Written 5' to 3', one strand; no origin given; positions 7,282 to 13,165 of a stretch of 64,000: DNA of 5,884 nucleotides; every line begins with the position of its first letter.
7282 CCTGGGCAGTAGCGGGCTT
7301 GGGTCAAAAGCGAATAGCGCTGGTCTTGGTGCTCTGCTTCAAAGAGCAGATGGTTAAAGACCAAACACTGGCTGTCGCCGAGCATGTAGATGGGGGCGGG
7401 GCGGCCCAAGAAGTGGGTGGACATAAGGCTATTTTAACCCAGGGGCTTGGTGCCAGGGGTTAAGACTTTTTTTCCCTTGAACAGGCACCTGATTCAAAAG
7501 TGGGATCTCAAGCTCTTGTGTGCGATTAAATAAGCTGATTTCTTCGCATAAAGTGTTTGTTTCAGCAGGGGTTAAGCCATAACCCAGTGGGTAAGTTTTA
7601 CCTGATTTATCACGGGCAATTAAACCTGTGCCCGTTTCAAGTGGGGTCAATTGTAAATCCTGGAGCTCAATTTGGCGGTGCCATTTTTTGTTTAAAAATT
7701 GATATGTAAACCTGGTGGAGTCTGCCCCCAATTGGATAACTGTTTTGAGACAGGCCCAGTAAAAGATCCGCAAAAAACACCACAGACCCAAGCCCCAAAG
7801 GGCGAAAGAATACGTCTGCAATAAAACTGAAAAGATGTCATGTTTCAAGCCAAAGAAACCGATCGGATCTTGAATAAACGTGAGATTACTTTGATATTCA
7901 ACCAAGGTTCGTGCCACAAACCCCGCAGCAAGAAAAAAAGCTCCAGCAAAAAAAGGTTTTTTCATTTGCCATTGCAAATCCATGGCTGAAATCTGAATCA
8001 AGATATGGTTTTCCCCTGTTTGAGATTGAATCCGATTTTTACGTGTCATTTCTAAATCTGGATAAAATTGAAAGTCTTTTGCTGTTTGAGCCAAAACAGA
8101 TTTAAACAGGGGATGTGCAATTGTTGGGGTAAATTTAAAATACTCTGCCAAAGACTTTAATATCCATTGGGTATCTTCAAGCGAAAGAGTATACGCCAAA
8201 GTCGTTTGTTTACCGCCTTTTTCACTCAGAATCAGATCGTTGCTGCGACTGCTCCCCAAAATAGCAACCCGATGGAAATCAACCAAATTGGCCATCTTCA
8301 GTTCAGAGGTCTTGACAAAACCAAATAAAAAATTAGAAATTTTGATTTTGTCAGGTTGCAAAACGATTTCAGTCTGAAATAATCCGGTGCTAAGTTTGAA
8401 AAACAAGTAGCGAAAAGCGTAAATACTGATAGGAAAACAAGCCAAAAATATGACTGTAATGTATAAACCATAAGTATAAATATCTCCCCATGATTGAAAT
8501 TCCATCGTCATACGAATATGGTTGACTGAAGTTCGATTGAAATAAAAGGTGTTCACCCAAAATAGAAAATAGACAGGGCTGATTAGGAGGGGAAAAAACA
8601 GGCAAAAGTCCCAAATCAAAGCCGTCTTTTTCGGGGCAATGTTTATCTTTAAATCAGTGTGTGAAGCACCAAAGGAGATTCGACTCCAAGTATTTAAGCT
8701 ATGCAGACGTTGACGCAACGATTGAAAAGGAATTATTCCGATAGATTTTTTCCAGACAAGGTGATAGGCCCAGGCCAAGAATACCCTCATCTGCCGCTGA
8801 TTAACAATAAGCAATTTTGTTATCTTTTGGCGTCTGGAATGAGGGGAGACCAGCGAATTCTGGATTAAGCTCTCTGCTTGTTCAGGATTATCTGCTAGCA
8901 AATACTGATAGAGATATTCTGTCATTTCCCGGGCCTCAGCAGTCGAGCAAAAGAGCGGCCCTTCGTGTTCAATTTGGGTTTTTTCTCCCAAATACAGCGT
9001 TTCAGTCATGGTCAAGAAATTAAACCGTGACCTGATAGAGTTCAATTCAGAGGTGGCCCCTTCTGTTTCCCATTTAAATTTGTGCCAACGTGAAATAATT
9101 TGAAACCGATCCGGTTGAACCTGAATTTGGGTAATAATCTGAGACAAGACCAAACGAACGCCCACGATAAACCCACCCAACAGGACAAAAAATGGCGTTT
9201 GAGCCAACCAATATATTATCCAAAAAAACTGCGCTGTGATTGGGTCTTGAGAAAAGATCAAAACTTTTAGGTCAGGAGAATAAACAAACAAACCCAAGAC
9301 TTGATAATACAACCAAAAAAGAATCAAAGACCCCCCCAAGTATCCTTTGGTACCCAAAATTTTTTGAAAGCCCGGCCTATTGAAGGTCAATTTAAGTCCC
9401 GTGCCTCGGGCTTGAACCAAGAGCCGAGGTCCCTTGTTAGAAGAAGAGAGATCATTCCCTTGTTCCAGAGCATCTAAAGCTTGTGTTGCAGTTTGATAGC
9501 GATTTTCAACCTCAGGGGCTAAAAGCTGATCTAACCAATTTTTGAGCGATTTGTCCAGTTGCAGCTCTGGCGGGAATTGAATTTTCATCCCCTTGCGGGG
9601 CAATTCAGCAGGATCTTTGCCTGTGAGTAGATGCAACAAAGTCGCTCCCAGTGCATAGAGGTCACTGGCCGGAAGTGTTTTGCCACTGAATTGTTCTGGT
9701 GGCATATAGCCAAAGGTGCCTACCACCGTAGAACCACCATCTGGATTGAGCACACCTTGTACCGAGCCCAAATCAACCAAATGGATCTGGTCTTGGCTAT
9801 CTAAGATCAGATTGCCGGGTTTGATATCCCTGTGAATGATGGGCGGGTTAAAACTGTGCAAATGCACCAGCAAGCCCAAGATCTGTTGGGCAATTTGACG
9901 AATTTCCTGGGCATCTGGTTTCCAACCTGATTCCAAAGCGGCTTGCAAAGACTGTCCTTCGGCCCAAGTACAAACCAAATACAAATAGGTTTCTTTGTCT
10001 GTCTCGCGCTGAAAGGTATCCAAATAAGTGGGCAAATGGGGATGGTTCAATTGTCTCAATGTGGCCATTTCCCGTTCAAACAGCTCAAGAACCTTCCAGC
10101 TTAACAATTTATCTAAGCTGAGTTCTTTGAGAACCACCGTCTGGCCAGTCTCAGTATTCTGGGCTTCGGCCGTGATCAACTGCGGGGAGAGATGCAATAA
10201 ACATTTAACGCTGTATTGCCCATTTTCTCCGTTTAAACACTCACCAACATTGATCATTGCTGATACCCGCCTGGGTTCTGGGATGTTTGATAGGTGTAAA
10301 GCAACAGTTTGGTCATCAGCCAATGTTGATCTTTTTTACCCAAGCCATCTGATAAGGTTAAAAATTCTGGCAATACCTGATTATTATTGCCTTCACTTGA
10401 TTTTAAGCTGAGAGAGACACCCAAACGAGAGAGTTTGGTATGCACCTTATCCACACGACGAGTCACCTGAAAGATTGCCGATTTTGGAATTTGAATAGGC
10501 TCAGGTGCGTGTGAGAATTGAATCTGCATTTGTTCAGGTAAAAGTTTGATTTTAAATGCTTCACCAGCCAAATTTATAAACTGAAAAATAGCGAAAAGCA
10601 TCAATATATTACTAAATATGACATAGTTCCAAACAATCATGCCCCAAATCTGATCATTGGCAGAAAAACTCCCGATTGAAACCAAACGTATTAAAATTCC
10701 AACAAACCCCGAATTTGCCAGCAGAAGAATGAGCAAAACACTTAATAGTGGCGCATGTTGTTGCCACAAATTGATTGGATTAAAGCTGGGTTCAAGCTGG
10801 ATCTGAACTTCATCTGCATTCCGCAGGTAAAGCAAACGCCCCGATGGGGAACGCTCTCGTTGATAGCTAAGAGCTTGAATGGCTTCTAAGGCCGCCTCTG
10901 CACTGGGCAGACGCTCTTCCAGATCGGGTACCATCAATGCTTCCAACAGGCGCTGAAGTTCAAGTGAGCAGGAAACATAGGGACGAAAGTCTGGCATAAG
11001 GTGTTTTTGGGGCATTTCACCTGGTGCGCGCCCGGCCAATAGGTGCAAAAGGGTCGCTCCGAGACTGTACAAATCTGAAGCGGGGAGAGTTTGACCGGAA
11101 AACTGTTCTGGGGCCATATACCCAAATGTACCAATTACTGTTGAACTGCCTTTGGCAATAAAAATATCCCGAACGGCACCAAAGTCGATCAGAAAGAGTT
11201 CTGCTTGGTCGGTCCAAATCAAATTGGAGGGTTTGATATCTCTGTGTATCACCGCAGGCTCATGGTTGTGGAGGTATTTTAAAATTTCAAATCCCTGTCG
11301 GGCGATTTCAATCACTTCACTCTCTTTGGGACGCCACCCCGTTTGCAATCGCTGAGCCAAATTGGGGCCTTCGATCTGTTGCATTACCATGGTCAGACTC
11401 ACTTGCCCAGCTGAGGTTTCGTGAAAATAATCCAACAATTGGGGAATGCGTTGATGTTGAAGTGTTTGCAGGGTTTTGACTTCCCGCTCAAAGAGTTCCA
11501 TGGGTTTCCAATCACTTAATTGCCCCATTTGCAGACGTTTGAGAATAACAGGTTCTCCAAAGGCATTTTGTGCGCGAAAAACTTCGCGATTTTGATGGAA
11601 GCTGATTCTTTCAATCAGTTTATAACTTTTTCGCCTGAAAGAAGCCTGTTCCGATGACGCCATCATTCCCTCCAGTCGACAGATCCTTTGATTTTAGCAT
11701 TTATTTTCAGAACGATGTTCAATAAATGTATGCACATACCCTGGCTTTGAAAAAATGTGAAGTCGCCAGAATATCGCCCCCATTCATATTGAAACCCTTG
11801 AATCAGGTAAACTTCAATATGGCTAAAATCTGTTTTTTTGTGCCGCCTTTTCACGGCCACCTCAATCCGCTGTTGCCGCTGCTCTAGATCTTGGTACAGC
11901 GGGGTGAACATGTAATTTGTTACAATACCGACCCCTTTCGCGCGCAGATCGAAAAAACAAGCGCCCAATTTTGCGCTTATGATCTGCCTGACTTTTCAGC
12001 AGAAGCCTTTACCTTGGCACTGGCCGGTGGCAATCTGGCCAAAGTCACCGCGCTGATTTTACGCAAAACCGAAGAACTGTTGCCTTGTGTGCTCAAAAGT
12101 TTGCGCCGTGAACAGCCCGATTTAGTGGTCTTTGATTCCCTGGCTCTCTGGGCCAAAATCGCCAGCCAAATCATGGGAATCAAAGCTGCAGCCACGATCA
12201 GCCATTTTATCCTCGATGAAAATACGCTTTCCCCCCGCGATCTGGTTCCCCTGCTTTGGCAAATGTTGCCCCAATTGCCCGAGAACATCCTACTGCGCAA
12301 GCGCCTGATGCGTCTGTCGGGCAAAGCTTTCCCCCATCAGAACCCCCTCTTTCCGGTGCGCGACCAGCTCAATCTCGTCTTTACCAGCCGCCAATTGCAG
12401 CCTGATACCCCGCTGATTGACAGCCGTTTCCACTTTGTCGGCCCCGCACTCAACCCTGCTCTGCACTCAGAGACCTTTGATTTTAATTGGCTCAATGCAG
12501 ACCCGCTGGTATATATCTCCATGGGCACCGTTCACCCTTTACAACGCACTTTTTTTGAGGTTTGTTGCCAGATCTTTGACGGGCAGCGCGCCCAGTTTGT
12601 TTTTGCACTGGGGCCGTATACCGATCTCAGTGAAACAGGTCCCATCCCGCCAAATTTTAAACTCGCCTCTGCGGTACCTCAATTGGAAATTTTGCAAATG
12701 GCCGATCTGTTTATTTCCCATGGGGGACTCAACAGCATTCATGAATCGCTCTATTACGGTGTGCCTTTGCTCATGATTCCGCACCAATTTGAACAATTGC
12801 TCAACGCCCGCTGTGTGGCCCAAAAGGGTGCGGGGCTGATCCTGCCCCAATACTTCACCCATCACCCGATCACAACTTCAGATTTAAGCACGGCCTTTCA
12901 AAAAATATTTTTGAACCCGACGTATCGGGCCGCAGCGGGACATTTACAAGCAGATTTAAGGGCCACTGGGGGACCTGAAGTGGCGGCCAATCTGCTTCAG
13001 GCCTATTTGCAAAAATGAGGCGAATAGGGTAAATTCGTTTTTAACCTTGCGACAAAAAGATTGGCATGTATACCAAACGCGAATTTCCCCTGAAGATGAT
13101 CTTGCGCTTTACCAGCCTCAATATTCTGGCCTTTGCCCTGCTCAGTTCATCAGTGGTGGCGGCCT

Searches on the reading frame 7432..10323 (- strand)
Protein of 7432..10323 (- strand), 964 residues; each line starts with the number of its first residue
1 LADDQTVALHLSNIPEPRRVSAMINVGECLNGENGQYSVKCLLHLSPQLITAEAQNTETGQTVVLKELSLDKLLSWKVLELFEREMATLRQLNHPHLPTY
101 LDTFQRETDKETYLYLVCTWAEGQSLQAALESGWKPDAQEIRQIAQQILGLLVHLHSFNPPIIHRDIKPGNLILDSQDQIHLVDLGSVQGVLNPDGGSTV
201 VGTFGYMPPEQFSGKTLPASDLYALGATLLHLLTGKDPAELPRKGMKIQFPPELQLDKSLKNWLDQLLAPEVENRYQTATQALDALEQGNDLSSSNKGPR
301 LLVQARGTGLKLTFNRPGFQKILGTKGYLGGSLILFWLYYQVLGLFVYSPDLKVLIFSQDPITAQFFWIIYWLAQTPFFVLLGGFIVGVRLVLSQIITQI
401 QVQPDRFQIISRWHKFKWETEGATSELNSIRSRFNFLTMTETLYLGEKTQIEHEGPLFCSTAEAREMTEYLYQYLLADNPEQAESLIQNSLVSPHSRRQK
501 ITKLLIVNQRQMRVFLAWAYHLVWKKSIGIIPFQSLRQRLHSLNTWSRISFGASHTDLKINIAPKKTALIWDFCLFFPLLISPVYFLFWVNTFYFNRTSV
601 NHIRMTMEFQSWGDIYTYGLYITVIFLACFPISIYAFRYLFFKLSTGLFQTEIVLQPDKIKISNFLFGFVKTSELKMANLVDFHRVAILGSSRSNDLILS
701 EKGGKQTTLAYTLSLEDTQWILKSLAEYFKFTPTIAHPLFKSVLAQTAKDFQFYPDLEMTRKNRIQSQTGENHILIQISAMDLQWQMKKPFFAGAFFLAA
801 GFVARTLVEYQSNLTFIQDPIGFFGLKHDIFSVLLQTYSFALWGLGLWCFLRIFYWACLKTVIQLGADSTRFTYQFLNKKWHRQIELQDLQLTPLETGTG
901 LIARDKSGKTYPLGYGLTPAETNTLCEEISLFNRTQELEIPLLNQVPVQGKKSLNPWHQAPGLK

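Call 20: search_protein_families(library=pfam, proteins=[window:7432-10323:-], max_evalue=0.0001)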
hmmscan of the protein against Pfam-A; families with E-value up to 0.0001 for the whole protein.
window:7432-10323:- (964 aa): 3 families
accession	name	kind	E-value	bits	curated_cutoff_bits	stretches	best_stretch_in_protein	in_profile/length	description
PF00069.31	Pkinase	-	4.9e-34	118.4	31.7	1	53-283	17-258/263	Protein kinase domain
PF07714.23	PK_Tyr_Ser-Thr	-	8.7e-13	48.6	23.1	1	55-239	23-205/258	Protein tyrosine and serine/threonine kinase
PF01636.29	APH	-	8.3e-06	26.2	23.2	0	80-161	35-113/239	Phosphotransferase enzyme family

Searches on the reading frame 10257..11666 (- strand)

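Call 20: search_protein_families(library=pfam, proteins=[window:10257-11666:-], max_evalue=0.0001)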
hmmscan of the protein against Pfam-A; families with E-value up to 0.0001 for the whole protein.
window:10257-11666:- (470 aa): 3 families
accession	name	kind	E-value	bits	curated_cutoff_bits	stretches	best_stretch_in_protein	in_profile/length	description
PF00069.31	Pkinase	-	5e-33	115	31.7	1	29-258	15-256/263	Protein kinase domain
PF07714.23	PK_Tyr_Ser-Thr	-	9.3e-15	55.1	23.1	1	37-215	28-204/258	Protein tyrosine and serine/threonine kinase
PF01636.29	APH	-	3e-05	24.3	23.2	0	103-163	126-195/239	Phosphotransferase enzyme family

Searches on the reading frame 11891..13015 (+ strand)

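Call 20: search_protein_families(library=pfam, proteins=[window:11891-13015:+], max_evalue=0.0001)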
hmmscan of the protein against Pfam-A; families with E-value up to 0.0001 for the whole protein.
window:11891-13015:+ (375 aa): 4 families
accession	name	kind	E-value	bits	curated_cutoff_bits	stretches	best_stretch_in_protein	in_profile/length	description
PF06722.18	EryCIII-like_C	-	2.4e-19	70.2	31.7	1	245-367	22-141/145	Erythromycin biosynthesis protein CIII-like, C-terminal domain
PF00201.24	UDPGT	-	3.2e-13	49.8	19.5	1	255-349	323-415/499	UDP-glucoronosyl and UDP-glucosyl transferase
PF04101.22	Glyco_tran_28_C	-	1.2e-12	48.6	22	1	265-348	66-149/166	Glycosyltransferase family 28 C-terminal domain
PF13528.12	Glyco_trans_1_3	-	2.4e-05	24.1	25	1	256-317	240-303/322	Glycosyl transferase family 1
